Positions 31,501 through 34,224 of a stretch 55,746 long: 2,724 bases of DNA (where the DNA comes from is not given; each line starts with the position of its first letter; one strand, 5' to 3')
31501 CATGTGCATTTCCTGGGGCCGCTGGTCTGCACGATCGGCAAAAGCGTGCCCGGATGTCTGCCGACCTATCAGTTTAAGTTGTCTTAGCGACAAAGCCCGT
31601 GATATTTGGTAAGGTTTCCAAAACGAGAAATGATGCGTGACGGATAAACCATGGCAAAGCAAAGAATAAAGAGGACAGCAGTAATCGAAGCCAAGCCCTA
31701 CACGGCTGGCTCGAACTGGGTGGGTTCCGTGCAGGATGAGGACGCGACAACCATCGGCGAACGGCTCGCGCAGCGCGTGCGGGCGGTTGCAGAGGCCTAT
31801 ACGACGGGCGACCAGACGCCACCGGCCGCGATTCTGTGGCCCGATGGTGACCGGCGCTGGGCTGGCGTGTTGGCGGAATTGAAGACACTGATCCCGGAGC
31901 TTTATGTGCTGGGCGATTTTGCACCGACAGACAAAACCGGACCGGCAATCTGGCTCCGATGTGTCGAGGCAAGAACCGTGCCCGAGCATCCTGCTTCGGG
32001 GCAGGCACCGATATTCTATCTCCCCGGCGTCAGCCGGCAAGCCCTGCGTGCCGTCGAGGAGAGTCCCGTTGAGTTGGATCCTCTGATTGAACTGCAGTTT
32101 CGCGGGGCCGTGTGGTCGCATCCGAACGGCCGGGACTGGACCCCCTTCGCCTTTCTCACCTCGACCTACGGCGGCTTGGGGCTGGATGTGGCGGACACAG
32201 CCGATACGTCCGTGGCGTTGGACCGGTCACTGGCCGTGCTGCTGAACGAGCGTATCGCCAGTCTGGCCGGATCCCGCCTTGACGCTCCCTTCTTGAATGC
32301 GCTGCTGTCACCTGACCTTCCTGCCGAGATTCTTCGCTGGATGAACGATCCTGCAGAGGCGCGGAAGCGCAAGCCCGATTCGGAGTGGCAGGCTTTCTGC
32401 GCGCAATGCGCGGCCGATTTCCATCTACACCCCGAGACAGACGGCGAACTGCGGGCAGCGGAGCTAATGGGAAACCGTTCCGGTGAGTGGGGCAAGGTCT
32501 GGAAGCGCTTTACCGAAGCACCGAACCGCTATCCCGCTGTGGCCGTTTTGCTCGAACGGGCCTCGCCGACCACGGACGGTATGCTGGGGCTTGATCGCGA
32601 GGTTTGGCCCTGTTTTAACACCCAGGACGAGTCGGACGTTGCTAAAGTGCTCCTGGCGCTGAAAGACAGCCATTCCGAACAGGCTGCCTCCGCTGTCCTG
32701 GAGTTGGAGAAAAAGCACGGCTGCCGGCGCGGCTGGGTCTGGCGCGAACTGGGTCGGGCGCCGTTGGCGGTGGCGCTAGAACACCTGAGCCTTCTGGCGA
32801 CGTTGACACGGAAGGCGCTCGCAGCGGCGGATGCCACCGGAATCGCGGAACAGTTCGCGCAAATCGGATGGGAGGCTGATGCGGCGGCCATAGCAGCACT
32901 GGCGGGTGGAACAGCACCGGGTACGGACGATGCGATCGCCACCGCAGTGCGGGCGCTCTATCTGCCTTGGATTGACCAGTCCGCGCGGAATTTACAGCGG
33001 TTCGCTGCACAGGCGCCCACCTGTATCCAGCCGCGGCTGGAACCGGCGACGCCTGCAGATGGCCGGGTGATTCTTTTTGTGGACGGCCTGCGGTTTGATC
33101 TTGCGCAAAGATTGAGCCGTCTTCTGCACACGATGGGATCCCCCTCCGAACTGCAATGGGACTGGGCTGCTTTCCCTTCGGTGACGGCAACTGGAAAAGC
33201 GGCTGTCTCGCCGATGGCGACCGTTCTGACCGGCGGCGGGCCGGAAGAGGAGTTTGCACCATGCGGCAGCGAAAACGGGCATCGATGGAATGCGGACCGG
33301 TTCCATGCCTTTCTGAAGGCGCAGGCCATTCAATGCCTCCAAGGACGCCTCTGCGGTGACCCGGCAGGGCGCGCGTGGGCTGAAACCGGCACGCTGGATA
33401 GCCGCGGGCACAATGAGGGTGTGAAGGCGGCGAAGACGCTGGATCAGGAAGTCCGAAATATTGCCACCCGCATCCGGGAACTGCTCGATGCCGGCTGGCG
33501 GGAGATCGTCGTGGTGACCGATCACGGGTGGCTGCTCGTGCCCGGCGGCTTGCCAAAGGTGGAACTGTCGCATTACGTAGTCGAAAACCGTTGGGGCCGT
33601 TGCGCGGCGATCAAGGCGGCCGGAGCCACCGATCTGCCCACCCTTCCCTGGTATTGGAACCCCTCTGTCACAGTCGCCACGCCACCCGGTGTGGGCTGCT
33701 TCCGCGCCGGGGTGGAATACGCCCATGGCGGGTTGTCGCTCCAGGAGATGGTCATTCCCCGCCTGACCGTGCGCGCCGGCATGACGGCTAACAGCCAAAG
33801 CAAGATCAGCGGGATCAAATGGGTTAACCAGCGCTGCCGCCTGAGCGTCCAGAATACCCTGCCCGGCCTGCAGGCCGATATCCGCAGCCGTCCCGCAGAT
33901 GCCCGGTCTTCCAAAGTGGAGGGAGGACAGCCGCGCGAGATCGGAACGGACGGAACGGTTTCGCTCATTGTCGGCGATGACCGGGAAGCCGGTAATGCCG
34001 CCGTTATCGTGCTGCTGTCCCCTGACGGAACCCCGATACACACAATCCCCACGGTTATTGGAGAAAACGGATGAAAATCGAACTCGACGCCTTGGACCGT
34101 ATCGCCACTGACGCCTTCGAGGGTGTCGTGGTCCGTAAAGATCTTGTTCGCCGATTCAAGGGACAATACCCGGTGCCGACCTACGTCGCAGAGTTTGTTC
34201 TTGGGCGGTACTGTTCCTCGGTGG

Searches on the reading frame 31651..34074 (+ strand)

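Call 8: search_protein_families(library=padloc, proteins=[window:31651-34074:+], max_evalue=0.00001)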
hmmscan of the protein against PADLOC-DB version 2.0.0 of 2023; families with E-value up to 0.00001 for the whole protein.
window:31651-34074:+ (807 aa): 7 families
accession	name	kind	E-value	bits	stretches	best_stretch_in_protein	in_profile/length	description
PDLC02566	PglZ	-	7.8e-267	885.5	1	33-805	3-773/774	PglZ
PDLC02561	PglZ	-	1.5e-19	67.6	1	474-746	467-754/840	PglZ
PDLC02559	PglZ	-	9.7e-12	41.9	1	592-719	609-746/860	PglZ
PDLC02548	PglZ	-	2.8e-09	33.9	0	468-523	477-534/961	PglZ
PDLC02564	PglZ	-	3.1e-09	33.8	0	670-725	684-744/855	PglZ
PDLC02563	PglZ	-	5.5e-07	26.2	0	686-728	690-731/831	PglZ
PDLC02545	PglZ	-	9e-07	25.7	0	689-720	617-648/750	PglZ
